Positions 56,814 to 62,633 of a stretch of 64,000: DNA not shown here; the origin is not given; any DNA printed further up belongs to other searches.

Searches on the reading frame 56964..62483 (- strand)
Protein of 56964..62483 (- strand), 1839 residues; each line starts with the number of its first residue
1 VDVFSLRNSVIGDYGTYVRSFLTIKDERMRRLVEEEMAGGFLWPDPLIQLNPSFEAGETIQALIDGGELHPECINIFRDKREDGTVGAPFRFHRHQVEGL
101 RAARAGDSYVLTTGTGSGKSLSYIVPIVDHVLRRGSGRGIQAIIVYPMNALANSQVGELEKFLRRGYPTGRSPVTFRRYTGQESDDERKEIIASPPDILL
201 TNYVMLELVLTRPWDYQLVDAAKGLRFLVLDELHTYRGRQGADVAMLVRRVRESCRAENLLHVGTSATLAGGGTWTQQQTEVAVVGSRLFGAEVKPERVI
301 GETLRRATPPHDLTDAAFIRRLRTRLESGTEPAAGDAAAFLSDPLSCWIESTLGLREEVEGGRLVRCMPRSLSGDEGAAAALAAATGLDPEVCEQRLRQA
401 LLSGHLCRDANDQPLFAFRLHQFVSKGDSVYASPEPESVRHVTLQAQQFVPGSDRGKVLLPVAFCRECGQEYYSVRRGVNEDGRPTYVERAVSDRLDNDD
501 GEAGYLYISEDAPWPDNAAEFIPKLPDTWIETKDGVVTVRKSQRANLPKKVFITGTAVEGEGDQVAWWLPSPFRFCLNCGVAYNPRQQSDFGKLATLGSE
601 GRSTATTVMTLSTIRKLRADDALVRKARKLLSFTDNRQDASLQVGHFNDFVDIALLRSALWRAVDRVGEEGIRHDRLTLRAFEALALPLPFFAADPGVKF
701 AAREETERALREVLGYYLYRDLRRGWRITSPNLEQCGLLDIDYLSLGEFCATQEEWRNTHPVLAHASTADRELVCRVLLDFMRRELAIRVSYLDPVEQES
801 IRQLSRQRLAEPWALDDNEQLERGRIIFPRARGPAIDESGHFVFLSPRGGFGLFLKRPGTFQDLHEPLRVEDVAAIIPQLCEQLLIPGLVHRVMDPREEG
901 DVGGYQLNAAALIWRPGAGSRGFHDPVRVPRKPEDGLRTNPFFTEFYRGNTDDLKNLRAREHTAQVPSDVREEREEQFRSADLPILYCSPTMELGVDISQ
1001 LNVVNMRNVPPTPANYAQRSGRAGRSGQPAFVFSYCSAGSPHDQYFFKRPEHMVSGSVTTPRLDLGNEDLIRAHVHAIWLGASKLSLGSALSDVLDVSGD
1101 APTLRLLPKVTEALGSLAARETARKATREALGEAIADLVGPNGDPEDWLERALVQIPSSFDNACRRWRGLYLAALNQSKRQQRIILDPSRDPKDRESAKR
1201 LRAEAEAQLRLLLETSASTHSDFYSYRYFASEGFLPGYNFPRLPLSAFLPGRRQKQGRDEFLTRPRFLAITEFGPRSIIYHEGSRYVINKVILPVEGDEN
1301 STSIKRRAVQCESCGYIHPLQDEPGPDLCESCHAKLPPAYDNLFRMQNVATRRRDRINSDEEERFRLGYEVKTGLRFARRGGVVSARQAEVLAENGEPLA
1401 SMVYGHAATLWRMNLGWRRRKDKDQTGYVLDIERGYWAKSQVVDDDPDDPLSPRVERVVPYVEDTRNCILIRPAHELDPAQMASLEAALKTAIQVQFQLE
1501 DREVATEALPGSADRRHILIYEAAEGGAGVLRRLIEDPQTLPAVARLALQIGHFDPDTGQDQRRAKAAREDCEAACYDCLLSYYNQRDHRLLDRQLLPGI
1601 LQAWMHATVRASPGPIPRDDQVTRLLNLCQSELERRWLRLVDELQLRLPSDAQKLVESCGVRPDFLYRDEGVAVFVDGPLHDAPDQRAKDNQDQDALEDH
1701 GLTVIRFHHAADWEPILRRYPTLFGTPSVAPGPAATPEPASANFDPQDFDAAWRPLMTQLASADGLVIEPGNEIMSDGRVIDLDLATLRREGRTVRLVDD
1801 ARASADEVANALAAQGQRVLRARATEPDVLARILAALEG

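Call 4: search_protein_families(library=pfam, proteins=[window:56964-62483:-], max_evalue=0.01)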
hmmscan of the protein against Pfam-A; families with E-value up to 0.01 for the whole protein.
window:56964-62483:- (1839 aa): 4 families
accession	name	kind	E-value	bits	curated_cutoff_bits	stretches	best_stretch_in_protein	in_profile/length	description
PF00270.35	DEAD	-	1.8e-22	80.3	26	1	95-270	3-161/167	DEAD/DEAH box helicase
PF00271.37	Helicase_C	-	5.1e-13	49.7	23.5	1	955-1027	38-110/110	Helicase conserved C-terminal domain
PF09369.15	MZB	-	7.1e-09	36.7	24.2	1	1485-1580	1-80/80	MrfA Zn-binding domain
PF04480.18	DUF559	-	0.0049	17.2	20.6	0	1652-1708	37-89/109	Protein of unknown function (DUF559)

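Call 5: search_protein_families(library=padloc, proteins=[window:56964-62483:-], max_evalue=0.001)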
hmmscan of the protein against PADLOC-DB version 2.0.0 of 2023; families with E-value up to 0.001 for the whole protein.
window:56964-62483:- (1839 aa): 27 families (the best 25 are shown)
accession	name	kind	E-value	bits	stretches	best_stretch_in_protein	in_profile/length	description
PDLC00037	DruE3|DruE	-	1e-97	326.5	3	957-1337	1031-1404/2055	SNF2 family N-terminal domain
PDLC00013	DruE1|DruE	-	4.5e-84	281.4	4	951-1363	1037-1441/1776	SNF2 family N-terminal domain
PDLC00035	DruE3|DruE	-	1.1e-76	256.6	2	21-273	25-302/1460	SNF2 family N-terminal domain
PDLC00014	DruE2|DruE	-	1.4e-74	249.5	4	981-1083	1198-1300/1928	SNF2 family N-terminal domain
PDLC00015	DruE2|DruE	-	7.5e-69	230.7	4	982-1089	1170-1277/1887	SNF2 family N-terminal domain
PDLC00036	DruE3|DruE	-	4e-64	214.5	2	93-300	94-313/2023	SNF2 family N-terminal domain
PDLC00051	DruE4|DruE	-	5.8e-61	204.4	4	972-1083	1114-1225/1829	SNF2 family N-terminal domain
PDLC02896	DpdJ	-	5.7e-24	81.9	1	188-274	329-417/1487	DpdJ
PDLC02503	BrxHI|BrxHII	-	1.3e-20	71.3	2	99-270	32-195/698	BrxHI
PDLC03960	SngC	-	2.3e-19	67.6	2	105-271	39-197/720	-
PDLC02569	DrmA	-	1.2e-14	51.1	1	982-1048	829-894/1095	DrmA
PDLC02501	BrxHI|BrxHII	-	6.2e-14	49.1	2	98-270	30-196/925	BrxHI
PDLC02893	DpdJ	-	1.1e-11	41.5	1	194-271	347-425/876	DpdJ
PDLC02898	DpdJ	-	1.4e-10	38.6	1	195-271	348-425/506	DpdJ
PDLC03928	PsyrT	-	2.7e-10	37.2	1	955-1032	264-341/689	-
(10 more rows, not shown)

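Call 6: search_protein_families(library=ncbifam, proteins=[window:56964-62483:-], max_evalue=0.01)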
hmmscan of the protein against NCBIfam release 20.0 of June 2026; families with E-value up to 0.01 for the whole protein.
window:56964-62483:- (1839 aa): 18 families
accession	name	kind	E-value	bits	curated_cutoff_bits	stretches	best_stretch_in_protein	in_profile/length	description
TIGR03817.1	DECH_helic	hypoth_equivalog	7.5e-38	130.3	874.1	2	92-271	37-206/742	helicase/secretion neighborhood putative DEAH-box helicase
TIGR04121.1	DEXH_lig_assoc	equivalog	4.2e-22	77.7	850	1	90-271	12-186/804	ligase-associated DNA damage response DEXH box helicase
NF041067.1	DpdJ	equivalog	2.6e-21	75.1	800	1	188-277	322-413/1482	protein DpdJ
NF010338.0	PRK13767.1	equivalog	2.2e-16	59.3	849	2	92-269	34-218/877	ATP-dependent helicase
TIGR01389.1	recQ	equivalog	3.9e-08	32.2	640.2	1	957-1030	249-322/591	DNA helicase RecQ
NF007284.0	PRK09751.1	equivalog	5.8e-08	30.4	1496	2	957-1025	350-418/1538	ATP-dependent helicase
NF053636.1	DDHlcsCsdAPsy1082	equivalog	7.1e-08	31.4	890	1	96-154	30-89/512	DEAD/DEAH box helicase CsdA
NF053631.1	RNA_helic_CshA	equivalog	7.5e-08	31.7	646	1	971-1035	276-340/434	degradosome RNA helicase CshA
TIGR00614.1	recQ_fam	subfamily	6.3e-06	25.2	219.8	0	955-1034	249-328/470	RecQ family ATP-dependent DNA helicase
NF008279.0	PRK11057.1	equivalog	8.5e-05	21.2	1015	1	955-1031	259-335/608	ATP-dependent DNA helicase RecQ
TIGR03158.1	cas3_cyano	exception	0.00041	19.6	69.1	1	95-164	1-64/357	type I-D CRISPR-associated helicase Cas3'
NF041063.1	DpdF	equivalog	0.00063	18.4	550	0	102-193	154-237/813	protein DpdF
NF053711.1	RNA_heli_RhlE1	exception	0.00076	18.3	750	0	965-1035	277-347/434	RNA helicase RhlE1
NF008744.0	PRK11776.1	equivalog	0.00093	17.9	524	0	977-1038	287-348/460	ATP-dependent RNA helicase DbpA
NF008394.0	PRK11192.1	equivalog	0.0024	16.7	507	0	970-1048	285-360/441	ATP-dependent RNA helicase SrmB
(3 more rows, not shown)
